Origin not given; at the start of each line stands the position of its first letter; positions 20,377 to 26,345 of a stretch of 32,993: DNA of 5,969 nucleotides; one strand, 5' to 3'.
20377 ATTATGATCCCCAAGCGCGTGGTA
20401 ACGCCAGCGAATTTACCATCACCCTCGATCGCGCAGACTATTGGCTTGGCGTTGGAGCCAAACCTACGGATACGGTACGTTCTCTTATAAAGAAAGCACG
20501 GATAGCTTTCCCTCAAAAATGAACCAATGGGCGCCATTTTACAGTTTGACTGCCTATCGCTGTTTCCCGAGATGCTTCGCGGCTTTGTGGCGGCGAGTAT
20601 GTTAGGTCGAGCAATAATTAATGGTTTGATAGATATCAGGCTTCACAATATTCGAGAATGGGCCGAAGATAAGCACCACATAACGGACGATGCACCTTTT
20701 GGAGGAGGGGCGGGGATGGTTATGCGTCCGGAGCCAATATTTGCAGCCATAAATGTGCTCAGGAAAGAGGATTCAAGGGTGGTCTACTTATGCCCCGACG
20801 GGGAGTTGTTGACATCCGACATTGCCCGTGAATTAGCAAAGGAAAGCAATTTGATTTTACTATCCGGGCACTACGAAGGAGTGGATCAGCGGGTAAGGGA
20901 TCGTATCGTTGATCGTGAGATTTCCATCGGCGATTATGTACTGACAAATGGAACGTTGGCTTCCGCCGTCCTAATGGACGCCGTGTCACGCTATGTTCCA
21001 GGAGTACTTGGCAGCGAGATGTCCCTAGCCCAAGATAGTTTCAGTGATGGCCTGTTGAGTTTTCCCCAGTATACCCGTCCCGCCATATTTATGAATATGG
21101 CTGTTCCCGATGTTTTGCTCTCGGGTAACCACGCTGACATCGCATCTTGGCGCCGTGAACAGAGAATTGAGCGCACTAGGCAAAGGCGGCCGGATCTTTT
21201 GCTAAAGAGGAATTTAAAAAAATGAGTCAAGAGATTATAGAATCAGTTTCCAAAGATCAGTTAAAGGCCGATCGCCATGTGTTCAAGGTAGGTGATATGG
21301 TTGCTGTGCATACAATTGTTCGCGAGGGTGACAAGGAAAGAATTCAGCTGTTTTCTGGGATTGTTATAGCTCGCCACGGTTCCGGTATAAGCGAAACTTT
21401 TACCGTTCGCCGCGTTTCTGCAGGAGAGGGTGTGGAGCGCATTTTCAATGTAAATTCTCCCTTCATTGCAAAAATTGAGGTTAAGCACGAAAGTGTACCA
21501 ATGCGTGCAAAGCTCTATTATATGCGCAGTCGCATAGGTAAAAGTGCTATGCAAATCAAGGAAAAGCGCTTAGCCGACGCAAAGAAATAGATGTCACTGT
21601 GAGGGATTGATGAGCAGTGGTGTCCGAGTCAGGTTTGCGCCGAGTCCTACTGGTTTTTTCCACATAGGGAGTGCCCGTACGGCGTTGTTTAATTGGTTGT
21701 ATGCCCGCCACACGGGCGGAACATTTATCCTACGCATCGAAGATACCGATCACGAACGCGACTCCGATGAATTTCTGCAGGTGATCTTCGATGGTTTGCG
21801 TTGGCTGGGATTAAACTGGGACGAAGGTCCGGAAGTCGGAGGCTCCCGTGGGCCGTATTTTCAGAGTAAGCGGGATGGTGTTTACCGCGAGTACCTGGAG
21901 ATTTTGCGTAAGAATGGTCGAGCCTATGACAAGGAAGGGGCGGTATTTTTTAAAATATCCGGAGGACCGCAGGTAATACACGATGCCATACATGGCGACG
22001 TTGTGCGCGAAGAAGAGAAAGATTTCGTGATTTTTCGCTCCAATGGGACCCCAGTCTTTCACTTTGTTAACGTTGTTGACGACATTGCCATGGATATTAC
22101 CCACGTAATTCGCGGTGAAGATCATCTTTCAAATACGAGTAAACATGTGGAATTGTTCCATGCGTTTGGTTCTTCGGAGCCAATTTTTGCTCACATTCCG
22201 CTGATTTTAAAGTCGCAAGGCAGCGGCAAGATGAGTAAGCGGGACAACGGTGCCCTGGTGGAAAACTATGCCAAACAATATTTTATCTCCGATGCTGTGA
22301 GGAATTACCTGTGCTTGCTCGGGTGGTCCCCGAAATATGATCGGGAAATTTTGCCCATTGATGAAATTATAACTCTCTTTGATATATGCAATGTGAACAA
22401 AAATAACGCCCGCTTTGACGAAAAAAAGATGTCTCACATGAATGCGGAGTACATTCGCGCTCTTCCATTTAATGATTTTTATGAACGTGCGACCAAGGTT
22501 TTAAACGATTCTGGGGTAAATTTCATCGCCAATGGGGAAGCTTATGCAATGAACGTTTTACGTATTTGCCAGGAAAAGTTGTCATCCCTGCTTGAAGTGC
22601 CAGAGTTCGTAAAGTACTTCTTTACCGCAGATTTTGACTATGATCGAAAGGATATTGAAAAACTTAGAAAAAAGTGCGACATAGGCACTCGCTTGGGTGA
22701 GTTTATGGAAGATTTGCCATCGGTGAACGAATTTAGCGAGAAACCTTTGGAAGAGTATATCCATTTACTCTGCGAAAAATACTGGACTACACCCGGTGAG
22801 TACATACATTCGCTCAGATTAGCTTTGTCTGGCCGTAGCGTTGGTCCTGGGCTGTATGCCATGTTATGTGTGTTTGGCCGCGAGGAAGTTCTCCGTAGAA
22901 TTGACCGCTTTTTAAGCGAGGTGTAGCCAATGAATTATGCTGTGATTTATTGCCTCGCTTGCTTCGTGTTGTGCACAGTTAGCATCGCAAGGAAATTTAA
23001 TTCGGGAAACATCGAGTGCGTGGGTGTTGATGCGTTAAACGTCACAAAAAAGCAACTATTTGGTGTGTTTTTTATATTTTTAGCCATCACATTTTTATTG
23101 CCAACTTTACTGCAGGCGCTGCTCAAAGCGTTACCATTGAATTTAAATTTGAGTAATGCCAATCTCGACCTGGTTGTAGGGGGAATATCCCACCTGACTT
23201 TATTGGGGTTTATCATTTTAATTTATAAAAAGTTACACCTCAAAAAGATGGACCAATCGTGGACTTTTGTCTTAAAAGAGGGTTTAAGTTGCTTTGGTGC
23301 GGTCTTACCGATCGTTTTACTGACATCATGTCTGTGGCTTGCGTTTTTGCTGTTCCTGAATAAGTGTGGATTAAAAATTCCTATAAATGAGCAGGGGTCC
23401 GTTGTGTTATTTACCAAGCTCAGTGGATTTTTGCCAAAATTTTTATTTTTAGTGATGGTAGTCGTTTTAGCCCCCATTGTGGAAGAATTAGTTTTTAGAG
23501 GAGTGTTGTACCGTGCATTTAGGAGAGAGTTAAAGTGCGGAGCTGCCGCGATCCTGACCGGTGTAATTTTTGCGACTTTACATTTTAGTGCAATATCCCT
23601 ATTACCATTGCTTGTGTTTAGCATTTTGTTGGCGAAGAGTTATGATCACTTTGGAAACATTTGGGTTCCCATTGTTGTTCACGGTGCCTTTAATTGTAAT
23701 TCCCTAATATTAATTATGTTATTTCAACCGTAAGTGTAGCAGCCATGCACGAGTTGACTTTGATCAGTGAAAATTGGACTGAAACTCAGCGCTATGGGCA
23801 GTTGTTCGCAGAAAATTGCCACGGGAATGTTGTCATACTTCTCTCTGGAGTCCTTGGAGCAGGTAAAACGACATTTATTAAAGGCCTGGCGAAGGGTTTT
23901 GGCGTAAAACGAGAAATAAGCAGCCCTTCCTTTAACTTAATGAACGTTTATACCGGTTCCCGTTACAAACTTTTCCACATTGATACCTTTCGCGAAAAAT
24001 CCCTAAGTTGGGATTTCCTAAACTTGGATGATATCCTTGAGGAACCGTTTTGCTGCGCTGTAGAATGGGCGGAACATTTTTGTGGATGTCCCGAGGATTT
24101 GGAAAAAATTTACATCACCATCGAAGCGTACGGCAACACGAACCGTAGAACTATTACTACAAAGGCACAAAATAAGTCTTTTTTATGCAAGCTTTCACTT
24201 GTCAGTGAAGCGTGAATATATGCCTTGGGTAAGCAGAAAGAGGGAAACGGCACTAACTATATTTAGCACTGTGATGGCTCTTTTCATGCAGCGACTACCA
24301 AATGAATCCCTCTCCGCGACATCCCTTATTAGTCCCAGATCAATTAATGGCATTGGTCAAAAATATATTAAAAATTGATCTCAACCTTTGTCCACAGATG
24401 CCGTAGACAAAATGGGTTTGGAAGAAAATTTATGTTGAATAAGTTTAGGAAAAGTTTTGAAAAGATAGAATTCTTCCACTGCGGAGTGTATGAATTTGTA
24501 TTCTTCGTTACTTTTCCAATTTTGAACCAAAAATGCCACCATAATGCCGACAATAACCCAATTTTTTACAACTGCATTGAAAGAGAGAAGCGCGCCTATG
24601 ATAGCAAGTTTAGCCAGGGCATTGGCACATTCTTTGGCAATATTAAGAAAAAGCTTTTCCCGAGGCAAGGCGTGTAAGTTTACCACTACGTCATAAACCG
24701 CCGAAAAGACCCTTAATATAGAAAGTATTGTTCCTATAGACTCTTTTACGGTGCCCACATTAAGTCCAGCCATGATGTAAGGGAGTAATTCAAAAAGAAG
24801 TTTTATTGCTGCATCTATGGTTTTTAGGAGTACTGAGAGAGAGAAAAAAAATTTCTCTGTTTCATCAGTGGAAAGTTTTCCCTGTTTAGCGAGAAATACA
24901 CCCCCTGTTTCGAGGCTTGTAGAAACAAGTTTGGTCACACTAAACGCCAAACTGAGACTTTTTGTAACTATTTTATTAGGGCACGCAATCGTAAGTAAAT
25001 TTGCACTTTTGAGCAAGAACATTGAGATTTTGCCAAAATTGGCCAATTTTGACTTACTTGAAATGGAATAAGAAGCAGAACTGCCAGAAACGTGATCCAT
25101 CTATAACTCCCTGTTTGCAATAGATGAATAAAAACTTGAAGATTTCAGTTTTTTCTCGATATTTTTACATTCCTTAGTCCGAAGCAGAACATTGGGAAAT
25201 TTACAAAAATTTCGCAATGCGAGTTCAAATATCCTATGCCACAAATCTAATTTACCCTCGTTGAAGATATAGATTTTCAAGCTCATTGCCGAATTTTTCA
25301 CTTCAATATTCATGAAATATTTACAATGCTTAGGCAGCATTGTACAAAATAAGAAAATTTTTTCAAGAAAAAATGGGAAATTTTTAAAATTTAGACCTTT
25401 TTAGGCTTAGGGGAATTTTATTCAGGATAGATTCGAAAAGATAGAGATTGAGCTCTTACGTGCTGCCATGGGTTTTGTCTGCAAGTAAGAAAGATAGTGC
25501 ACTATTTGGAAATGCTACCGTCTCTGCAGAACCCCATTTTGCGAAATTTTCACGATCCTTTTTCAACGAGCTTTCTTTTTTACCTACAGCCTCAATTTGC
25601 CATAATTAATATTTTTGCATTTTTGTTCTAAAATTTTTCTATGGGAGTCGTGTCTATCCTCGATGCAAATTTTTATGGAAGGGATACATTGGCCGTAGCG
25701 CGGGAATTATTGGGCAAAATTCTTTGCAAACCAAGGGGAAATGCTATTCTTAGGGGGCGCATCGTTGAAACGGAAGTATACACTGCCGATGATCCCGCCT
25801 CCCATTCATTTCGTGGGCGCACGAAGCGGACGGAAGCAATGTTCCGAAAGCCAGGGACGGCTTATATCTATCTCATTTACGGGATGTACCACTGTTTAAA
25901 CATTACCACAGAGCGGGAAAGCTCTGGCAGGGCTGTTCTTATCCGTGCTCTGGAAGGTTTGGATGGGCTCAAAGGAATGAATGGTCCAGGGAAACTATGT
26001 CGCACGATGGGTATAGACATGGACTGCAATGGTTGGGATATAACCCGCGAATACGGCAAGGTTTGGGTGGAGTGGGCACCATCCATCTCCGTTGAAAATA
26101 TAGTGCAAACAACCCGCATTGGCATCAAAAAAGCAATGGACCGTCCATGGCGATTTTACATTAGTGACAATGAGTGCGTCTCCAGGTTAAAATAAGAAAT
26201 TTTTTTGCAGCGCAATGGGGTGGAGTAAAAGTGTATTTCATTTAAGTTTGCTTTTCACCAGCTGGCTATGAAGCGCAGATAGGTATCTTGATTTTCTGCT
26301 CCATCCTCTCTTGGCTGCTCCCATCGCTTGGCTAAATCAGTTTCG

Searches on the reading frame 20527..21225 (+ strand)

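Call 45: search_protein_families(library=pfam, proteins=[window:20527-21225:+], max_evalue=0.00001)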
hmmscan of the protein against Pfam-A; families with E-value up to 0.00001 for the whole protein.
window:20527-21225:+ (232 aa): 1 family
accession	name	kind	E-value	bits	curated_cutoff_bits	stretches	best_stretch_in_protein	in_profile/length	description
PF01746.26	tRNA_m1G_MT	-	1.1e-56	192.1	27.3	1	27-222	2-195/195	tRNA (Guanine-1)-methyltransferase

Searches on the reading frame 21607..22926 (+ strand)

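Call 45: search_protein_families(library=pfam, proteins=[window:21607-22926:+], max_evalue=0.00001)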
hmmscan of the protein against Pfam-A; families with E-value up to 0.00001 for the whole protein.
window:21607-22926:+ (439 aa): 2 families
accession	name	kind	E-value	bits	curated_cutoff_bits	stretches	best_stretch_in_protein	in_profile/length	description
PF00749.27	tRNA-synt_1c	-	9.3e-70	235.4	23.4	2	6-108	2-96/314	tRNA synthetases class I (E and Q), catalytic domain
PF19269.4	Anticodon_2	-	2.3e-22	80.4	23.6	1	298-435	9-140/141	Anticodon binding domain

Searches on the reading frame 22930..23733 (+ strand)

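Call 45: search_protein_families(library=pfam, proteins=[window:22930-23733:+], max_evalue=0.00001)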
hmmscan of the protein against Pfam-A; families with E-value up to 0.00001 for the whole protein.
window:22930-23733:+ (267 aa): 1 family
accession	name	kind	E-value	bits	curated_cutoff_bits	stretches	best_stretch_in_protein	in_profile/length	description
PF02517.21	Rce1-like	-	5.7e-20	71.8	22.4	1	171-256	5-92/93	Type II CAAX prenyl endopeptidase Rce1-like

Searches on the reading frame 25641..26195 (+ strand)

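Call 78: search_protein_families(library=pfam, proteins=[window:25641-26195:+], max_evalue=0.001)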
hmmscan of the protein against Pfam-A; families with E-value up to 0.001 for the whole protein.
window:25641-26195:+ (184 aa): 1 family
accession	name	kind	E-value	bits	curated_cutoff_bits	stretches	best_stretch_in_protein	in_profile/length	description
PF02245.21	Pur_DNA_glyco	-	6.2e-58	195.6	27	1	11-177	2-180/181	Methylpurine-DNA glycosylase (MPG)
